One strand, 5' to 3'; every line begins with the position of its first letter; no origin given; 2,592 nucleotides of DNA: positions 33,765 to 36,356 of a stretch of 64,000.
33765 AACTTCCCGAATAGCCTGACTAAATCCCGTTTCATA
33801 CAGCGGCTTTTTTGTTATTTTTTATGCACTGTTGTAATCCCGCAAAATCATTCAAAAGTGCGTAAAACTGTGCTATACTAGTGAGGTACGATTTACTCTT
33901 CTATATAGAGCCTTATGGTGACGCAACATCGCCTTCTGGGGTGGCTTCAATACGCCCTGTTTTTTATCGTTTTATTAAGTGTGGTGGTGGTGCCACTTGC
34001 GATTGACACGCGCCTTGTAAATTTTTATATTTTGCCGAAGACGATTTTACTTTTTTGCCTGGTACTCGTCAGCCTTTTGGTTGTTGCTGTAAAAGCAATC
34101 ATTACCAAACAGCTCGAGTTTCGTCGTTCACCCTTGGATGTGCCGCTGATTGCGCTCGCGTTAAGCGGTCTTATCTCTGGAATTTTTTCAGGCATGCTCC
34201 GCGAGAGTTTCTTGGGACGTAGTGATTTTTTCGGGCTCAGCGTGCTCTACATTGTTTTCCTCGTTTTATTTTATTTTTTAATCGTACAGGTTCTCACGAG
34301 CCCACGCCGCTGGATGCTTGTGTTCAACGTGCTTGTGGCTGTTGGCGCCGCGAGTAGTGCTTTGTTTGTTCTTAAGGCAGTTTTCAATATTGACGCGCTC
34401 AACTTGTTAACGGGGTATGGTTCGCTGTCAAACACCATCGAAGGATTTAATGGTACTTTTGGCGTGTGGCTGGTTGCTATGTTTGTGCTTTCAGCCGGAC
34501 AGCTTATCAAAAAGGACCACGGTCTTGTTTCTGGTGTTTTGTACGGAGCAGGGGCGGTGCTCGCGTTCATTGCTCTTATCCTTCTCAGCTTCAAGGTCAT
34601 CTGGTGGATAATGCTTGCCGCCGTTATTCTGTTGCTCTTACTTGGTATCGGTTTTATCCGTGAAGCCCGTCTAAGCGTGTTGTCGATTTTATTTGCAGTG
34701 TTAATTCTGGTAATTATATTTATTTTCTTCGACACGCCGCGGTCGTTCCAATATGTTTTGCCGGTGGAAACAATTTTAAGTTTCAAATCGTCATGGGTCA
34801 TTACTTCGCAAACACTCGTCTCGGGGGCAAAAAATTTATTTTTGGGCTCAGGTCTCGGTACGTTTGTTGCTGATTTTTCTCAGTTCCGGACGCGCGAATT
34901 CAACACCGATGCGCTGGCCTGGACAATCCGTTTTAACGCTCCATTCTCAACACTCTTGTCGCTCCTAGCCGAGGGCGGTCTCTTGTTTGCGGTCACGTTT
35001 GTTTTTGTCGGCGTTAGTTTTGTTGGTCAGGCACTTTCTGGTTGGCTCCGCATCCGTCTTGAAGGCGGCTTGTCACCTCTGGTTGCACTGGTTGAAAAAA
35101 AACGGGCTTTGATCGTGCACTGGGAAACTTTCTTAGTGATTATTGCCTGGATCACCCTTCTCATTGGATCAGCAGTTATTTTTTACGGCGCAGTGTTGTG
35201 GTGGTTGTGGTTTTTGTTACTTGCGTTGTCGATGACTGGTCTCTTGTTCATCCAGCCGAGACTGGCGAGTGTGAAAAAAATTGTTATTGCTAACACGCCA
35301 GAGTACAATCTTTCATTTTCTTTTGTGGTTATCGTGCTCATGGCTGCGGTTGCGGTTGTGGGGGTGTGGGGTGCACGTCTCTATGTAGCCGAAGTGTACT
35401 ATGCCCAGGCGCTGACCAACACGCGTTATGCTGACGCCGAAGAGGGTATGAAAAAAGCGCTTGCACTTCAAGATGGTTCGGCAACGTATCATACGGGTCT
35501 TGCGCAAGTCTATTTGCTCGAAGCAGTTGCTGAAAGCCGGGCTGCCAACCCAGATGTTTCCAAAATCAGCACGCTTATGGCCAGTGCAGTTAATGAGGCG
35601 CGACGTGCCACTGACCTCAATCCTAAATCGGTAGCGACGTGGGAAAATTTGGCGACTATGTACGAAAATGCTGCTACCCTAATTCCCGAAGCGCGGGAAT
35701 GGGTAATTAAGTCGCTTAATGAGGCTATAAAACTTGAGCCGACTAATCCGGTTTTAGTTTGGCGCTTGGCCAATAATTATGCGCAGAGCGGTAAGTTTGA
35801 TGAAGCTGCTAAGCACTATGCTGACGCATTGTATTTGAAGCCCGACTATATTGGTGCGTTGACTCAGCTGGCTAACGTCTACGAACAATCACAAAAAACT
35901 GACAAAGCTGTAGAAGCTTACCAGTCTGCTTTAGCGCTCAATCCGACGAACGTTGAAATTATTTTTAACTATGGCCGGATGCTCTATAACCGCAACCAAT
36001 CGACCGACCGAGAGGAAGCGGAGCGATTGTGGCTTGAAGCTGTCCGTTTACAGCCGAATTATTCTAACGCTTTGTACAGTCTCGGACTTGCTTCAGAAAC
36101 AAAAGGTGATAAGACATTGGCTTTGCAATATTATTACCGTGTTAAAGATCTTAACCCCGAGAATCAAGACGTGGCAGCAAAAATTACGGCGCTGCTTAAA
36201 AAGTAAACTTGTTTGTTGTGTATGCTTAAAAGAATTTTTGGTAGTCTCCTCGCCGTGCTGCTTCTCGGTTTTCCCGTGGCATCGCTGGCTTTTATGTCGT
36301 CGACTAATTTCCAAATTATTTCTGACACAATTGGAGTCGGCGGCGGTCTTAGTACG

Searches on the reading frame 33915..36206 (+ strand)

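Call 13: search_protein_families(library=pfam, proteins=[window:33915-36206:+], max_evalue=0.001)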
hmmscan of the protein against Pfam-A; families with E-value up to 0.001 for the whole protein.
window:33915-36206:+ (763 aa): 15 families
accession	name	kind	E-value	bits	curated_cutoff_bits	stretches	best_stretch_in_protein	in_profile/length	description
PF13414.12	TPR_11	-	1.7e-19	69.7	26.8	2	659-689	7-37/42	TPR repeat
PF13431.12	TPR_17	-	4.3e-18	64.4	24.4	1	668-698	1-31/34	Tetratricopeptide repeat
PF07719.23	TPR_2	-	2.8e-17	61.8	27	2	648-679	3-34/34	Tetratricopeptide repeat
PF00515.34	TPR_1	-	4e-17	61.7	27.8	1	648-679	3-34/34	Tetratricopeptide repeat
PF13428.12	TPR_14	-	3.6e-14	52.3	23.5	1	648-689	3-44/44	Tetratricopeptide repeat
PF13432.12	TPR_16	-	4e-14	53.2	32.7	2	698-749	12-63/65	Tetratricopeptide repeat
PF23914.1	TPR_CcmH_CycH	-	1e-12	48.6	42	1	651-751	55-155/158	Cytochrome c-type biogenesis protein H TPR domain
PF13181.12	TPR_8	-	7.1e-12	44.9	25.7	1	648-679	3-34/34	Tetratricopeptide repeat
PF14559.12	TPR_19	-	3.6e-10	40.5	25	2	623-667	2-46/68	Tetratricopeptide repeat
PF13424.12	TPR_12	-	2.4e-09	37.7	30.1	1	616-675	6-74/77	Tetratricopeptide repeat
PF13176.12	TPR_7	-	3.5e-09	36.5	27.9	1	648-679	1-34/36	Tetratricopeptide repeat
PF13371.12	TPR_9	-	1.1e-05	25.8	35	0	653-695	2-44/73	Tetratricopeptide repeat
PF13174.12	TPR_6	-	0.00023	22.1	26.3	0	648-678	2-32/33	Tetratricopeptide repeat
PF25064.1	ARM_TT21_5th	-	0.00083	20.1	27.8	0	623-698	12-88/117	TT21 fifth ARM repeats domain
PF13429.12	TPR_15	-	0.00087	19.2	26.2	0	651-750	151-247/280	Tetratricopeptide repeat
